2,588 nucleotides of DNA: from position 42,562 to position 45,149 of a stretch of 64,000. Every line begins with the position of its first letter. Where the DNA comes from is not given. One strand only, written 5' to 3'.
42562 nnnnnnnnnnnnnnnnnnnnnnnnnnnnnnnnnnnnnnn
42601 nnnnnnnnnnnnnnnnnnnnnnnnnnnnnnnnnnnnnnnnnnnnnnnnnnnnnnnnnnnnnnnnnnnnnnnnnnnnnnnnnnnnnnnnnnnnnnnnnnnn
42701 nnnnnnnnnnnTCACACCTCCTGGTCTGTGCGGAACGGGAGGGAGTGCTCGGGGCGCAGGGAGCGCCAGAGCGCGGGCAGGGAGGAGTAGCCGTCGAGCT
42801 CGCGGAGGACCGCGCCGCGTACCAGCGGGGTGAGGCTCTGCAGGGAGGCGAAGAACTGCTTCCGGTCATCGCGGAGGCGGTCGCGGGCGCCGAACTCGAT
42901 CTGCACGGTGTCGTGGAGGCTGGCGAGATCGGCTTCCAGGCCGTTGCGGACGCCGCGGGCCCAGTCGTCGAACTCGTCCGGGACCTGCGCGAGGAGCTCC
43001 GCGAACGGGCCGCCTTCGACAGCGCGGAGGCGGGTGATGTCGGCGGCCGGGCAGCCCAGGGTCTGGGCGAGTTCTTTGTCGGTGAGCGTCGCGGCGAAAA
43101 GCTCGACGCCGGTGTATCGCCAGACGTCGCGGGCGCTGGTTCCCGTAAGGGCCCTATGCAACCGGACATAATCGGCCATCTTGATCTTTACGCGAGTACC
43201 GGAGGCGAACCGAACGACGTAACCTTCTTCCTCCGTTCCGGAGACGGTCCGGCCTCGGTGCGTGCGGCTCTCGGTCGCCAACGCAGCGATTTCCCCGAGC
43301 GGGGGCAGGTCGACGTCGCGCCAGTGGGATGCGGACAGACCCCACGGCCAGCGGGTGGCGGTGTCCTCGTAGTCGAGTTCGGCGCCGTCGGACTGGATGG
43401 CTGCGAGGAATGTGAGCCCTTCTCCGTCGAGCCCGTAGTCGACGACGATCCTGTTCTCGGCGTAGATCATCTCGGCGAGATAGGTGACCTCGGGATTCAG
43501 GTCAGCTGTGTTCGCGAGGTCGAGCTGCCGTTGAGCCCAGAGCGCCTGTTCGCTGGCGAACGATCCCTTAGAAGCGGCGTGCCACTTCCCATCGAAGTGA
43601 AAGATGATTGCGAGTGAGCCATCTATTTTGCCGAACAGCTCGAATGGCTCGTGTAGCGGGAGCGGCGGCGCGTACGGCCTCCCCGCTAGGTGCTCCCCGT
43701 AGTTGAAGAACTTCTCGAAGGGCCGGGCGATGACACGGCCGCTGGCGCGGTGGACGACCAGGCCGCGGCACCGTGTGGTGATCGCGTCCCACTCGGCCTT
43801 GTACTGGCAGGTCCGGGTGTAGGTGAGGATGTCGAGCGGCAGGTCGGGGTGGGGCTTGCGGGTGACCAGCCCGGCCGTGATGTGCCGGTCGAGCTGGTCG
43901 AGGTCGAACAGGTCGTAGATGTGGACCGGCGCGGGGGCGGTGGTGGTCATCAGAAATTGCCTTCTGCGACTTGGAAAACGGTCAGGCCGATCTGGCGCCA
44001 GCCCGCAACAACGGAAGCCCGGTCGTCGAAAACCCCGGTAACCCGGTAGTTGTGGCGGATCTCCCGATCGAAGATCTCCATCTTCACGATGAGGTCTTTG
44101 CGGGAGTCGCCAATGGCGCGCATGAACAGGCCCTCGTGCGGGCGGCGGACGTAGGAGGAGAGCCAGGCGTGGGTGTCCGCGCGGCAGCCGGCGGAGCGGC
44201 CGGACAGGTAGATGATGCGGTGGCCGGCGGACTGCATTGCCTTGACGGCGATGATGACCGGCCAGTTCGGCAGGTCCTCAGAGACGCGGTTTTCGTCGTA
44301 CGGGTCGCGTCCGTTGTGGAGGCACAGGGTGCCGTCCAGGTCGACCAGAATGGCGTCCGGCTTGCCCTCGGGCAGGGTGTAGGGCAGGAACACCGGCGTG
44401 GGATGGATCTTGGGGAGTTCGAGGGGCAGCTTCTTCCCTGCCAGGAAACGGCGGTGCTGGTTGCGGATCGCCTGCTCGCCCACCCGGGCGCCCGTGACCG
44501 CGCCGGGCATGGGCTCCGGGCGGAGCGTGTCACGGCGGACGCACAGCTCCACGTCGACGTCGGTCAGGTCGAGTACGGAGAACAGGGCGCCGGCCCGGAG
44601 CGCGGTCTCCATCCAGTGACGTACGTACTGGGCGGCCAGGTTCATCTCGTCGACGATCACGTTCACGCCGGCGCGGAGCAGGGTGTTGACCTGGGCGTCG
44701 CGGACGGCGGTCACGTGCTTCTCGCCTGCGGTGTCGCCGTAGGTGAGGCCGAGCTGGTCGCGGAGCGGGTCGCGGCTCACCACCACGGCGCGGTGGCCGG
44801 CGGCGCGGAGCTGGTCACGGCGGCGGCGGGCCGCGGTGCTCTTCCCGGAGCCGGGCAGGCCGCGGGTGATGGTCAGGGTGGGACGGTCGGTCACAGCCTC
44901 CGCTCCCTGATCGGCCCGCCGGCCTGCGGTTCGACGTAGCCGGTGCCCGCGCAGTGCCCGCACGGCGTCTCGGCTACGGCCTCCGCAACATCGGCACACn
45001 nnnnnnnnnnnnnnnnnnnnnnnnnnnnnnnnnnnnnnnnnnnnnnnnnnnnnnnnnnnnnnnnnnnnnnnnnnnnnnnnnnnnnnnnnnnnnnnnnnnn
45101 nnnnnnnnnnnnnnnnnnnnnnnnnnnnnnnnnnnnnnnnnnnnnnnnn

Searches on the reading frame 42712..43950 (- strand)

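Call 27: search_protein_families(library=phrogs, proteins=[window:42712-43950:-], max_evalue=0.001)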
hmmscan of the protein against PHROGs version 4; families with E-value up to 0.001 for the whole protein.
window:42712-43950:- (412 aa): 2 families
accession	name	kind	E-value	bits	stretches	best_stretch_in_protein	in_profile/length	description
phrog_562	-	tail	5.1e-47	161.6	1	20-278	16-268/377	RNA ligase and tail fiber protein attachment catalyst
phrog_8238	-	DNA, RNA and nucleotide metabolism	2.7e-11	43.3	1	44-264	441-673/737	RNA ligase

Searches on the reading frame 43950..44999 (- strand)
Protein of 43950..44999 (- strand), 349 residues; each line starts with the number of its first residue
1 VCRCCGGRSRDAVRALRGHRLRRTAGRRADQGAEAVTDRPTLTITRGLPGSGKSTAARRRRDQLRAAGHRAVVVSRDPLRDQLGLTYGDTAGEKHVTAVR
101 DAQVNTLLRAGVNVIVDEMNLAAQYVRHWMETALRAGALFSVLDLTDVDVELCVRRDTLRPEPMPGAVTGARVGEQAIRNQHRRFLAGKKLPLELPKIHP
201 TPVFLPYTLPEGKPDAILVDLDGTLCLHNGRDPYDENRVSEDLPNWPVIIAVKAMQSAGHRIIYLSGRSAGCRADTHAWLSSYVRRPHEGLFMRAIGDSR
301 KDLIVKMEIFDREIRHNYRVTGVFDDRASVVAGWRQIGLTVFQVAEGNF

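Call 27: search_protein_families(library=phrogs, proteins=[window:43950-44999:-], max_evalue=0.001)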
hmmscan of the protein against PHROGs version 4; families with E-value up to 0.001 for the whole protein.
window:43950-44999:- (349 aa): 4 families
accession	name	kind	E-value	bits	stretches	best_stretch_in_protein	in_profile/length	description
phrog_505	-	other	2.6e-79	267.8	1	41-349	3-295/295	polynucleotide kinase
phrog_415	-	other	3.3e-29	103.1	1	213-348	20-168/218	polynucleotide kinase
phrog_2071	-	other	8.6e-14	53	1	36-191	12-147/282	ATPase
phrog_1238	-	moron, auxiliary metabolic gene and host takeover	0.00021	21.9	1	215-280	23-76/155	phosphoheptose isomerase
